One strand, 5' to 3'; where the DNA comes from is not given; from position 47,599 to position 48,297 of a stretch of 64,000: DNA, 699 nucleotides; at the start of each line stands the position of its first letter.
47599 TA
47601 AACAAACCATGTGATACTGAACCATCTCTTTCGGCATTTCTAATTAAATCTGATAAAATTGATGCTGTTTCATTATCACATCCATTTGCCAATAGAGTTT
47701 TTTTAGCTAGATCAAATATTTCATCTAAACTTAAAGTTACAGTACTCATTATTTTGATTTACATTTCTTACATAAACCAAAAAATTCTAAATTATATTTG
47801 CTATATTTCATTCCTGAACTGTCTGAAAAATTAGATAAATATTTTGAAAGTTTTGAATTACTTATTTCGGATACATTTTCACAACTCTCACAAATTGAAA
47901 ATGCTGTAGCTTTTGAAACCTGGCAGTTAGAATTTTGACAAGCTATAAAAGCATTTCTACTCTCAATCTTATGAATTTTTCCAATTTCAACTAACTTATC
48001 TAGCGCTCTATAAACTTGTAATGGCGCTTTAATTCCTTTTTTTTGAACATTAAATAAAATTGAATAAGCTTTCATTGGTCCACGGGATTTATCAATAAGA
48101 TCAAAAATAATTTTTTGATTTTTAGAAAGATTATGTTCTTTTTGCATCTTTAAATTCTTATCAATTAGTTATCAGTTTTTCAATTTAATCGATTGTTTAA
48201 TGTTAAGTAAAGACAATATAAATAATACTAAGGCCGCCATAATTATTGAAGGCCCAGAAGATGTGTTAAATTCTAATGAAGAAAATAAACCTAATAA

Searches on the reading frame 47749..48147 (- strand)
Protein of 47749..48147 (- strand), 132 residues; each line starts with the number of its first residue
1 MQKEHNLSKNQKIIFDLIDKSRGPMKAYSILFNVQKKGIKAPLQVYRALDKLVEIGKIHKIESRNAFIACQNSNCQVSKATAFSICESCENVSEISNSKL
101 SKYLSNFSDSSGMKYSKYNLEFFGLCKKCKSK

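Call 3: search_protein_families(library=pfam, proteins=[window:47749-48147:-], max_evalue=0.01)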
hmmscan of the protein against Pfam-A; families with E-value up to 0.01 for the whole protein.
window:47749-48147:- (132 aa): 2 families
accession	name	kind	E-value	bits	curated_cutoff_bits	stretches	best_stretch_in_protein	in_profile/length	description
PF01475.25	FUR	-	2.7e-06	28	23.1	1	7-122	6-120/121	Ferric uptake regulator family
PF07106.19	TBPIP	-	0.0046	17.3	22.8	0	11-59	3-49/62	TBPIP/Hop2 winged helix domain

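Call 4: search_protein_families(library=ncbifam, proteins=[window:47749-48147:-], max_evalue=0.01)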
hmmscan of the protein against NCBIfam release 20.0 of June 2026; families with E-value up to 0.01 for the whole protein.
window:47749-48147:- (132 aa): 6 families
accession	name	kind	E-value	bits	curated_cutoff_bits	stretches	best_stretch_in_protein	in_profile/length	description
NF008646.0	PRK11639.1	equivalog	8.5e-19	67.9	167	1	6-130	23-147/171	zinc uptake transcriptional repressor Zur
NF052545.1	TransRegPerRClab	equivalog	7.8e-09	35.6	180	1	10-132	18-137/138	transcriptional regulator PerR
NF051892.1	TransRegFurBacil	equivalog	1.1e-08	35.2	220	1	16-132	29-146/149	ferric iron uptake transcriptional regulator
NF047406.1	TransRegPerRTherm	equivalog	2.3e-07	31.1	200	1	6-131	5-127/130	manganese-dependent transcriptional regulator PerR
NF051891.1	TransRegFurHelico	equivalog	0.0012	18.8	200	1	7-131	25-147/148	ferric iron uptake transcriptional regulator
NF006999.0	PRK09462.1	equivalog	0.0025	17.4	146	1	44-129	54-136/148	ferric iron uptake transcriptional regulator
